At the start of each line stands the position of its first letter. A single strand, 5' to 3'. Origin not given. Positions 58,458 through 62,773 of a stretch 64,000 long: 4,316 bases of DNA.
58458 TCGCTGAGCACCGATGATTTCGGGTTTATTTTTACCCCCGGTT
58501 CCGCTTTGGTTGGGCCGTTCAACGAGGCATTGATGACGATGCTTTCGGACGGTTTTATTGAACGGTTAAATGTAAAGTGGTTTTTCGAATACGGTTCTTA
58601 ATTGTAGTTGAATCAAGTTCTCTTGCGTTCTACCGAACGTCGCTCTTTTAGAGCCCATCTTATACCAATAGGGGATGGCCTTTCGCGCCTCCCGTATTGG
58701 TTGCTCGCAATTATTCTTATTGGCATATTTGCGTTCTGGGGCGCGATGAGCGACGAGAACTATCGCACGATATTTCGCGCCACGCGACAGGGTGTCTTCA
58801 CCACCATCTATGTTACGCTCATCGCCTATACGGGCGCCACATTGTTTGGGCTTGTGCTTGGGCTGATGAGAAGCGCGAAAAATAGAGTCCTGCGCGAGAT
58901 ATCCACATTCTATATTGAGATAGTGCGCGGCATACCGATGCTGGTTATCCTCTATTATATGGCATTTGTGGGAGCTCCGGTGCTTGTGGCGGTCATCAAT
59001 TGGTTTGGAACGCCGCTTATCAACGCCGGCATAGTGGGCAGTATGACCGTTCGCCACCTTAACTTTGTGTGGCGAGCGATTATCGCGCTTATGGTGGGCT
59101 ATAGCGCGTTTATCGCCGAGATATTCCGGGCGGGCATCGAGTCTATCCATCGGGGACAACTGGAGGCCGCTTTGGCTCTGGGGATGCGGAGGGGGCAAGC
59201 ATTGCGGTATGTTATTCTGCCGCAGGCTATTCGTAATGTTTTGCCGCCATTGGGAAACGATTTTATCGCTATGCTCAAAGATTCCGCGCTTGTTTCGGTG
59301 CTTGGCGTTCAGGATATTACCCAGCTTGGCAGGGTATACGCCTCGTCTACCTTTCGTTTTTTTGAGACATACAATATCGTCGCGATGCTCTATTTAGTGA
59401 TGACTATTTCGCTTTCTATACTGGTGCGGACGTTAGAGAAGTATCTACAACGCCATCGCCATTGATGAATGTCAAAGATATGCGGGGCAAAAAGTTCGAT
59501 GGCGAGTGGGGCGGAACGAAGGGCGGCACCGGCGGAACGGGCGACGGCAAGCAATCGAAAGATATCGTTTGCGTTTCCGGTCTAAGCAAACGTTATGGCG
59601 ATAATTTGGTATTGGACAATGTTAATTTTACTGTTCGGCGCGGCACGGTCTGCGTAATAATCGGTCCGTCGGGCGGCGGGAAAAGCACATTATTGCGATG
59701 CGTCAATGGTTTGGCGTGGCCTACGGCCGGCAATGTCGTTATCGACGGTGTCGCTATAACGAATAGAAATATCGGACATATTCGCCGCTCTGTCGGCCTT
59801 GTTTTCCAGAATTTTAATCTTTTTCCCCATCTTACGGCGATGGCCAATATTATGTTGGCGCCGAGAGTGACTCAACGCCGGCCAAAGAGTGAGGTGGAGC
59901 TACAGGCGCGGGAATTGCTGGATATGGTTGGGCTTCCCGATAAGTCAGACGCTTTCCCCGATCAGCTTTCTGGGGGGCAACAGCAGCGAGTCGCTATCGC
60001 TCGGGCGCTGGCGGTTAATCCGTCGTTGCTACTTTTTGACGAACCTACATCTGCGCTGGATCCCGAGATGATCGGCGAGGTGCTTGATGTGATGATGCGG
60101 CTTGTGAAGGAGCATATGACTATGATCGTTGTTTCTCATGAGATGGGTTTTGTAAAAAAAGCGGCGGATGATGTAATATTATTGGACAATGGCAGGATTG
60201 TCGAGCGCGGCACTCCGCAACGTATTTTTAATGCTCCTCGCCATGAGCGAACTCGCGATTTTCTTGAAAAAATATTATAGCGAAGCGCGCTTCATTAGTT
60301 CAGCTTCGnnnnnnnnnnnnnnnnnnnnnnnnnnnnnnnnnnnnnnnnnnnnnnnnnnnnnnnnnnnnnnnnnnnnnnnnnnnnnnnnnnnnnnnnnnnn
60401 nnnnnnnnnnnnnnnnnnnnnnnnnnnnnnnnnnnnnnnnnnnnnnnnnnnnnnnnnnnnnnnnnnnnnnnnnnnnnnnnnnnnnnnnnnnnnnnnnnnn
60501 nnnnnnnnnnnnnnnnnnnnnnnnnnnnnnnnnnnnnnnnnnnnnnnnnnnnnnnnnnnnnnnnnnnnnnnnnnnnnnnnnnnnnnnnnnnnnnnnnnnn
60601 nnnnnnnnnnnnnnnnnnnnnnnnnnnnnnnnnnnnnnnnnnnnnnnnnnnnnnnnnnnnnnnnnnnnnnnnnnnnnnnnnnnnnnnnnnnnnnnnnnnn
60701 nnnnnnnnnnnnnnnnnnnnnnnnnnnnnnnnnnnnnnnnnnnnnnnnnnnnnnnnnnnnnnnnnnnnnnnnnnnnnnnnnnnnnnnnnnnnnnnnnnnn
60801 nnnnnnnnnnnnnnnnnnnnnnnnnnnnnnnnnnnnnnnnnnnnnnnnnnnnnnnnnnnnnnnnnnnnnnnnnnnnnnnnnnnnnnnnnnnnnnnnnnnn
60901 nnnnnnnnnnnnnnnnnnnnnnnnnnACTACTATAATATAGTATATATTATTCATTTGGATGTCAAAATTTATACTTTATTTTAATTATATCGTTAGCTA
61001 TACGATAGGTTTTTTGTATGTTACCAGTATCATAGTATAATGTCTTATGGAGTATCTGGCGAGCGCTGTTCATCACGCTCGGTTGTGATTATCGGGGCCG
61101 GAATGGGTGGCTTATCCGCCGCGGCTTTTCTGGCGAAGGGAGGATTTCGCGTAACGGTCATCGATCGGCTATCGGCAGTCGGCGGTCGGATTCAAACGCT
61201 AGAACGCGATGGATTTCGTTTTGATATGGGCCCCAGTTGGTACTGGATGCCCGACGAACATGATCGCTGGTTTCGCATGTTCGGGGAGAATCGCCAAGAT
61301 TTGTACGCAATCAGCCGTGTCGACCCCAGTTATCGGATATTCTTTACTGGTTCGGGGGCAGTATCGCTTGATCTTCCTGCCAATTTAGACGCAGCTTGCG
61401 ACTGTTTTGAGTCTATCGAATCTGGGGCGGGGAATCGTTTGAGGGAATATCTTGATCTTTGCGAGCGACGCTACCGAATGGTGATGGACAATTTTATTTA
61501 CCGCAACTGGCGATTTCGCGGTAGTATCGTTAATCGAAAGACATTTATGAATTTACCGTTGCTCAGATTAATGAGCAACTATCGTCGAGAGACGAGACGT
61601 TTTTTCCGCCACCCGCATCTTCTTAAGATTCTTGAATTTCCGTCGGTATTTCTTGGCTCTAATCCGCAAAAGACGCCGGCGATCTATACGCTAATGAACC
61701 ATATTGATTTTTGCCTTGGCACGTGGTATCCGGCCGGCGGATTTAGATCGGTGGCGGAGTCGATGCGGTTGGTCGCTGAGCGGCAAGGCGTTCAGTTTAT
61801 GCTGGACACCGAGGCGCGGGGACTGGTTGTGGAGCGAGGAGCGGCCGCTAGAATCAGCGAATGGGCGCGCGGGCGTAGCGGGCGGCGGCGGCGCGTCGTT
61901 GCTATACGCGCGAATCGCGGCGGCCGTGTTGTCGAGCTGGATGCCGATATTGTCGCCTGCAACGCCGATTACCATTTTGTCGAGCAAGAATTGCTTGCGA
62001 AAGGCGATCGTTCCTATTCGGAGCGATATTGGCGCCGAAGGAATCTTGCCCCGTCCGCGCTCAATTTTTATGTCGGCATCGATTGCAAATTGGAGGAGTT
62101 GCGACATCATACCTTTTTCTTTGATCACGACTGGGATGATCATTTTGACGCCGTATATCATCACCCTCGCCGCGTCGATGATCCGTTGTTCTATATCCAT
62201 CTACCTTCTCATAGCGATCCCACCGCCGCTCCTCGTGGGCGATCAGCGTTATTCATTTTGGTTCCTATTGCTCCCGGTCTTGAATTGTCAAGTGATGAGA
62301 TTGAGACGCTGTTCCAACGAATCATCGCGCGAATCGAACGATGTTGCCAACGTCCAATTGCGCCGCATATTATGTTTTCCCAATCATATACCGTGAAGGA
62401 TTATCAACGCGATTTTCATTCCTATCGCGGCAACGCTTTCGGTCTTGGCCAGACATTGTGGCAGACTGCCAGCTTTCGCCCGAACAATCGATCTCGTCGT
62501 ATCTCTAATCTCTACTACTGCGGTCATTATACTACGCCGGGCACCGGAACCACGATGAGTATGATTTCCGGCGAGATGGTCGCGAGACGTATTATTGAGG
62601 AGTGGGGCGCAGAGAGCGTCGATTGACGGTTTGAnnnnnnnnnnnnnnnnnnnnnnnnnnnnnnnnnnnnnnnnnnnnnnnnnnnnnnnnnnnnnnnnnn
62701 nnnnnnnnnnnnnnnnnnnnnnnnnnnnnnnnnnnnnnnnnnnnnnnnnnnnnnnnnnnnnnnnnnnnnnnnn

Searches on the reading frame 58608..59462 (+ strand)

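Call 22: search_protein_families(library=ncbifam, proteins=[window:58608-59462:+], max_evalue=0.00001)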
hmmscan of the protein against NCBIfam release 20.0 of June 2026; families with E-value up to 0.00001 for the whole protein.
window:58608-59462:+ (285 aa): 14 families
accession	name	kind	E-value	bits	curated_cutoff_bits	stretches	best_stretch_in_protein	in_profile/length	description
NF007028.0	PRK09494.1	equivalog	7e-40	137.2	303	1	61-280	17-216/219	glutamine ABC transporter permease GlnP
TIGR03003.1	ectoine_ehuD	equivalog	3.9e-38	131.5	205.2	1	155-278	87-210/212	ectoine/hydroxyectoine ABC transporter permease subunit EhuD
NF011680.0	PRK15100.1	equivalog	2.3e-35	122.4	300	1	62-284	18-218/222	cystine ABC transporter permease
TIGR03004.1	ectoine_ehuC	equivalog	2.1e-34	119.3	196.95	1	61-283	9-209/214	ectoine/hydroxyectoine ABC transporter permease subunit EhuC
NF008337.0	PRK11123.1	equivalog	3e-33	115.3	277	1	65-282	13-232/238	arginine ABC transporter permease ArtQ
NF011687.0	PRK15107.1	equivalog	9.5e-25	87.8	318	1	61-278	18-221/224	glutamate/aspartate ABC transporter permease GltK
NF011651.0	PRK15069.1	subfamily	1e-24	87.3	306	1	61-281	21-229/237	histidine ABC transporter permease HisM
NF011714.0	PRK15135.1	subfamily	2.7e-23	83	319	1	61-274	11-214/228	histidine ABC transporter permease HisQ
NF008336.0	PRK11122.1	equivalog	9.5e-20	71.2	248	1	60-278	9-213/222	arginine ABC transporter permease ArtM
TIGR01726.1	HEQRo_perm_3TM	subfamily_domain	1.6e-16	60.6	42.2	1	59-175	5-99/99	ABC transporter permease subunit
TIGR02138.1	phosphate_pstC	equivalog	8.2e-10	38.2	196.45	1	48-211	52-209/296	phosphate ABC transporter permease subunit PstC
NF011624.0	PRK15050.1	equivalog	3.8e-09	36.1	247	1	32-279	43-288/297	2-aminoethylphosphonate ABC transporter permease subunit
TIGR01097.1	PhnE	equivalog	1.1e-07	31.6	216.7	1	157-248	130-218/252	phosphonate ABC transporter, permease protein PhnE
NF008049.0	PRK10782.1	subfamily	7.7e-07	29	212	0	61-266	11-200/217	methionine ABC transporter permease MetI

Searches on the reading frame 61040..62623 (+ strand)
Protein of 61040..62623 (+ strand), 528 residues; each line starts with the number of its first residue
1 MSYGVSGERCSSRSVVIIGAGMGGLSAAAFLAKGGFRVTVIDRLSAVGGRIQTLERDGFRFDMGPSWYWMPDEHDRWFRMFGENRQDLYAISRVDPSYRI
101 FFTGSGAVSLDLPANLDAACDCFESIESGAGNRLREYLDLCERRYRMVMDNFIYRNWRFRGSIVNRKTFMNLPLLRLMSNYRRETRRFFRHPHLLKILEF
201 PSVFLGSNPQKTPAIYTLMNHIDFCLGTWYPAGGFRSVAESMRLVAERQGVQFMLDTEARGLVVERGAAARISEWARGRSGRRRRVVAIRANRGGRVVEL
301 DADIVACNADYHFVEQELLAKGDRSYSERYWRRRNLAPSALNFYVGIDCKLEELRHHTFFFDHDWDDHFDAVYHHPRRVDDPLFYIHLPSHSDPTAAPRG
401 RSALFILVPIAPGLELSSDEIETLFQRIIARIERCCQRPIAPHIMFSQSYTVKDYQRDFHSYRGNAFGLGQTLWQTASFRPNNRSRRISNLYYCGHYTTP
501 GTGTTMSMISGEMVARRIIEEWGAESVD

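Call 22: search_protein_families(library=ncbifam, proteins=[window:61040-62623:+], max_evalue=0.00001)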
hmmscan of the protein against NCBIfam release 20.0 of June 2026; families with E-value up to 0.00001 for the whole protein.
window:61040-62623:+ (528 aa): 21 families
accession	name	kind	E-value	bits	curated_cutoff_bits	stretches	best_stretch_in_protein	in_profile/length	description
NF058655.1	CrtID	equivalog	3.2e-167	557.2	640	1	15-515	1-478/478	bifunctional phytoene desaturase/3,4-desaturase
TIGR02734.1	crtI_fam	subfamily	5.2e-121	404.8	238.1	1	15-523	1-493/504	phytoene desaturase family protein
NF042421.1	hydcarot_desat_CrtD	equivalog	2e-60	204.6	500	1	15-518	4-483/487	1-hydroxycarotenoid 3,4-desaturase CrtD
NF045637.1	carotdesatCrtDProt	equivalog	9.5e-52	176.1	580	1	15-520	1-484/485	1-hydroxycarotenoid 3,4-desaturase CrtD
TIGR02730.1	carot_isom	equivalog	3.6e-22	78.9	586.9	1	15-520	3-490/493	carotenoid isomerase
TIGR02733.1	desat_CrtD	equivalog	5.7e-18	64.8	549.7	1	13-65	2-54/492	C-3',4' desaturase CrtD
NF005548.0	PRK07208.1-4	equivalog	3.5e-11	42.4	389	1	13-69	4-60/488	hypothetical protein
NF045689.1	BCarotKetCrtO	equivalog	1.3e-10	40.5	1000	0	13-54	4-45/563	beta-carotene ketolase CrtO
TIGR03467.1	HpnE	equivalog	4.7e-09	36.1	283.05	1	15-64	1-52/430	hydroxysqualene dehydroxylase HpnE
TIGR00562.1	proto_IX_ox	equivalog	1.1e-08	34.1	97.85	1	13-66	3-58/470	protoporphyrinogen oxidase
NF005560.0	PRK07233.1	equivalog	1.2e-08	34.2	252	1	14-61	2-49/435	hypothetical protein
NF005545.0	PRK07208.1-1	equivalog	1.3e-08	33.7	451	1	14-67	9-63/504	hypothetical protein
NF008845.0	PRK11883.1-5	equivalog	4.2e-08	31.9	560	1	12-68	4-66/468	protoporphyrinogen oxidase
NF005547.0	PRK07208.1-3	equivalog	8.8e-08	31.3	380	1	12-65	4-57/465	hypothetical protein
NF009410.0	PRK12771.1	subfamily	1e-06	27.6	516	1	11-51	137-177/566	NAD(P)-binding protein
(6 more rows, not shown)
